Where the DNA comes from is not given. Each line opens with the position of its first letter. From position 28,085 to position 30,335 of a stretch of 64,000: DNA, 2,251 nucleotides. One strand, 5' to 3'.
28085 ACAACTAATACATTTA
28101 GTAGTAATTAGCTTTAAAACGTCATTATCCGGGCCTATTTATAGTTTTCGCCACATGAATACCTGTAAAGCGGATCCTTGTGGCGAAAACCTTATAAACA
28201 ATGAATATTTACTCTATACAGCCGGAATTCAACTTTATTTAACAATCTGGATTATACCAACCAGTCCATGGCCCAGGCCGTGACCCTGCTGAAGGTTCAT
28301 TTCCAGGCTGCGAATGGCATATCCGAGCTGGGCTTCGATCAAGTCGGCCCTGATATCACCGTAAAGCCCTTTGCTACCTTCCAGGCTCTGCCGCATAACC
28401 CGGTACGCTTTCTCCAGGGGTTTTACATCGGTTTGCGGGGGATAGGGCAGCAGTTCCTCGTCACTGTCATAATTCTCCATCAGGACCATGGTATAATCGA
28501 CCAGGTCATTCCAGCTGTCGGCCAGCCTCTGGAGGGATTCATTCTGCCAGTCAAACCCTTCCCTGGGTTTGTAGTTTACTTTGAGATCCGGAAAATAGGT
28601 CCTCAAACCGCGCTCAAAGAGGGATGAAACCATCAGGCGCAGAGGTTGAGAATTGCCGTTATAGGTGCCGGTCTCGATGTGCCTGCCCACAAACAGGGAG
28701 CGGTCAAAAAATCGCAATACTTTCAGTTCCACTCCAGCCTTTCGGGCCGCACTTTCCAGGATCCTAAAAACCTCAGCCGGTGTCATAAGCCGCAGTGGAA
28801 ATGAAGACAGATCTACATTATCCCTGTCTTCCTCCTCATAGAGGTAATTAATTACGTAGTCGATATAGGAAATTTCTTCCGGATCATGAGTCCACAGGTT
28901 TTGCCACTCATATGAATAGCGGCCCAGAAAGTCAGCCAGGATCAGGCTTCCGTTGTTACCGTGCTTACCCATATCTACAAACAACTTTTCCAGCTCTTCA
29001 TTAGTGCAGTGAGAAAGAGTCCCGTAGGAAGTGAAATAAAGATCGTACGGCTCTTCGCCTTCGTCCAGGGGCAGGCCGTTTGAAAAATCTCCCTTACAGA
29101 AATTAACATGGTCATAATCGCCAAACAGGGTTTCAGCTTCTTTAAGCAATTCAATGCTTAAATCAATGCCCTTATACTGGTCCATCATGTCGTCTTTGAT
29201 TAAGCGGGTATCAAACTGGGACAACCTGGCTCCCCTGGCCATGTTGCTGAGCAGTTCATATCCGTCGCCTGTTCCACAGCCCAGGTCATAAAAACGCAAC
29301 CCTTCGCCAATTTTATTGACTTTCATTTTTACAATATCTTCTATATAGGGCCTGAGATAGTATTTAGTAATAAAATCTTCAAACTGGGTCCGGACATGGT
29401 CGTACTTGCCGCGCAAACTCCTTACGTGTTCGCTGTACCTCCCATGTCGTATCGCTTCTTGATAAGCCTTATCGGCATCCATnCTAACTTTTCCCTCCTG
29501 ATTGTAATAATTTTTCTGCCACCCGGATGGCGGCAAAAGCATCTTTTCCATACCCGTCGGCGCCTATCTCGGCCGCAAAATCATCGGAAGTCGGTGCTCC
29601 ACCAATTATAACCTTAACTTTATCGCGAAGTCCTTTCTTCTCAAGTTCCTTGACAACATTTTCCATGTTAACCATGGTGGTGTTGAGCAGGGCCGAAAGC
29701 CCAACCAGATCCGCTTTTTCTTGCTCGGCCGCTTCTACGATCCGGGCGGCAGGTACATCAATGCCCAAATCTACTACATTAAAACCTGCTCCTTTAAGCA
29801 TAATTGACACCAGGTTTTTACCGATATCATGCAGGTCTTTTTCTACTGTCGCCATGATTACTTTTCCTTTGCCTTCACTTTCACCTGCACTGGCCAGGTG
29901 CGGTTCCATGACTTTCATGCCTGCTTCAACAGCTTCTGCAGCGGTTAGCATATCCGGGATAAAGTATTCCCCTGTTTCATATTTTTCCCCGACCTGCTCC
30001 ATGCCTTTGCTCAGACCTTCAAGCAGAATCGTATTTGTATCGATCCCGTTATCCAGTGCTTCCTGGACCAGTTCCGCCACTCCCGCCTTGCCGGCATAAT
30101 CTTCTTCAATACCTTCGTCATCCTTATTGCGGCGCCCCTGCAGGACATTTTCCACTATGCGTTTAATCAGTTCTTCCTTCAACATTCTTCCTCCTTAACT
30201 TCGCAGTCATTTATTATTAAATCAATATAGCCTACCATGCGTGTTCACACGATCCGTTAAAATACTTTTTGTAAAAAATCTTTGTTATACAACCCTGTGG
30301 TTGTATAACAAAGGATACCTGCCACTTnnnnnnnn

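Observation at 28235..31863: MttB-homolog / corrinoid protein / long class-I SAM methyltransferase operon: a non-canonical corrinoid-dependent demethylation module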

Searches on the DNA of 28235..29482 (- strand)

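Call 70: search_rna_families(sources=[L003, L005, L029, L047, L055, L064, L072], threshold=gathering)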
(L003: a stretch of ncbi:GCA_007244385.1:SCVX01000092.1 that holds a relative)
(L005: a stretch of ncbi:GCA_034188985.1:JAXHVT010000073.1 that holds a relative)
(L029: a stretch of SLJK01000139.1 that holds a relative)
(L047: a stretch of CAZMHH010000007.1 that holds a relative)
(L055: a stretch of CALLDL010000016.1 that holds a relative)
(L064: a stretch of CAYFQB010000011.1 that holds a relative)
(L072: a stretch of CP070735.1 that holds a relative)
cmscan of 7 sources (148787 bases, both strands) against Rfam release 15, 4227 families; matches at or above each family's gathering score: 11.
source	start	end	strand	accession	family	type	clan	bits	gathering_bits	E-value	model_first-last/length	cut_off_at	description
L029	19565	19638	+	RF00005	tRNA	Gene; tRNA;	CL00001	65.7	29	1.1e-11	1-71/71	no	tRNA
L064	19325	19410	-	RF03167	c-di-GMP-I-GGC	Cis-reg; riboswitch;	CL00126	63.7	59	2.4e-12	1-80/80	no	c-di-GMP-I-GGC riboswitch aptamer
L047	6124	6223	+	RF02510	PYLIS_3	Cis-reg;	-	62.9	38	4.1e-10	1-100/100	no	Pyrrolysine insertion sequence mttB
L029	19362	19445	+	RF00005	tRNA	Gene; tRNA;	CL00001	61.5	29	1.6e-10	1-71/71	no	tRNA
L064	19163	19242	-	RF03167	c-di-GMP-I-GGC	Cis-reg; riboswitch;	CL00126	61.3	59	1.2e-11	1-80/80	no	c-di-GMP-I-GGC riboswitch aptamer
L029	19464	19555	+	RF00005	tRNA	Gene; tRNA;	CL00001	60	29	4.2e-10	1-71/71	no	tRNA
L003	5981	6080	+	RF02510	PYLIS_3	Cis-reg;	-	58.8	38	4.4e-09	1-100/100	no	Pyrrolysine insertion sequence mttB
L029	12241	12340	+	RF02510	PYLIS_3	Cis-reg;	-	57.8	38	7.5e-09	1-100/100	no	Pyrrolysine insertion sequence mttB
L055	6365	6464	+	RF02510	PYLIS_3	Cis-reg;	-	55.8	38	2.4e-08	1-100/100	no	Pyrrolysine insertion sequence mttB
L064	6281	6380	+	RF02510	PYLIS_3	Cis-reg;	-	53.9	38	7e-08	1-100/100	no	Pyrrolysine insertion sequence mttB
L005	7241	7338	+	RF02510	PYLIS_3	Cis-reg;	-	44.6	38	1.5e-05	1-100/100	no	Pyrrolysine insertion sequence mttB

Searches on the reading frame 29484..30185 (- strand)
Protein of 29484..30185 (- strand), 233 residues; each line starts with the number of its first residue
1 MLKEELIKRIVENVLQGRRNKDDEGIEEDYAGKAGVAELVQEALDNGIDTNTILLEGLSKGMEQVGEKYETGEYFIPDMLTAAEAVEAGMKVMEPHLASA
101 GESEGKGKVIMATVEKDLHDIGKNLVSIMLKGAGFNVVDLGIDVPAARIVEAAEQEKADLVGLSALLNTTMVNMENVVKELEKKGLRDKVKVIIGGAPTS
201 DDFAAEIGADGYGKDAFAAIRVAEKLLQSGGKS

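Call 4: search_protein_families(library=pfam, proteins=[window:29484-30185:-], max_evalue=0.01)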
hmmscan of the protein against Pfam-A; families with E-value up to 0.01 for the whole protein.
window:29484-30185:- (233 aa): 2 families
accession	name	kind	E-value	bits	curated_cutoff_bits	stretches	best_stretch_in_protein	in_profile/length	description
PF02310.24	B12-binding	-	4e-32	111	32.1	1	107-220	1-120/121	B12 binding domain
PF02607.22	B12-binding_2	-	1.5e-16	60.8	23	1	34-92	15-72/74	B12 binding domain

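Call 16: search_protein_families(library=ncbifam, proteins=[window:29484-30185:-], max_evalue=0.01)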
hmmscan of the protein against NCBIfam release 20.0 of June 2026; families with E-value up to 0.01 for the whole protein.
window:29484-30185:- (233 aa): 16 families
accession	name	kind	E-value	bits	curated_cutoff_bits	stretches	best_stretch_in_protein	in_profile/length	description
NF047996.1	corrin_MtgC_2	exception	4.4e-62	209.3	370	1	36-228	20-211/212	glycine betaine-specific corrinoid protein MtgC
TIGR02370.1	pyl_corrinoid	subfamily_domain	1.5e-61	207.3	215.3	1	33-217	11-195/197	methyltransferase cognate corrinoid protein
NF047995.1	corrinoid_MtgC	exception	4.7e-57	192.9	310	1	36-227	20-213/215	glycine betaine-specific corrinoid protein MtgC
NF041607.1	dimeth_corrin_MtbC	equivalog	5.8e-52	176.2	350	1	34-227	11-203/203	dimethylamine corrinoid protein MtbC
TIGR02082.1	metH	equivalog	2.9e-44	151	1010.85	1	35-229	661-860/1182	methionine synthase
NF040669.1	MtaC2_Meth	equivalog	6.9e-42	143.6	450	1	32-229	54-248/267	methanol--corrinoid protein MtaC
NF040655.1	MtaC_Meth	equivalog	2.6e-36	125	420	1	35-229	50-240/253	methanol--corrinoid protein MtaC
NF007024.0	PRK09490.1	equivalog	2.8e-36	124.7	1497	1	54-227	695-876/1234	methionine synthase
TIGR00640.1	acid_CoA_mut_C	subfamily_domain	4.6e-12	46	57.45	1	107-204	3-99/132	methylmalonyl-CoA mutase C-terminal domain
NF002612.0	PRK02261.1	equivalog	7e-12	45.1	110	1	106-197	3-93/148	methylaspartate mutase subunit S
NF040743.1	ornith_mutase_E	equivalog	4.2e-11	41.5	800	1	106-227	595-723/730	D-ornithine 4,5-aminomutase subunit OraE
NF006944.0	PRK09426.1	equivalog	1.6e-10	39.6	876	1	36-205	520-687/721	methylmalonyl-CoA mutase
NF052385.1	Lys_5_6_beta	equivalog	4.4e-10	39.7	280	1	134-219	138-227/241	lysine 5,6-aminomutase subunit beta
TIGR01501.1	MthylAspMutase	equivalog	1.4e-09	37.8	135.8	1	108-196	3-90/134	methylaspartate mutase subunit S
NF052513.1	TransRegCarH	equivalog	4.1e-08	32.9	400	1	54-210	116-262/274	HTH-type transcriptional repressor CarH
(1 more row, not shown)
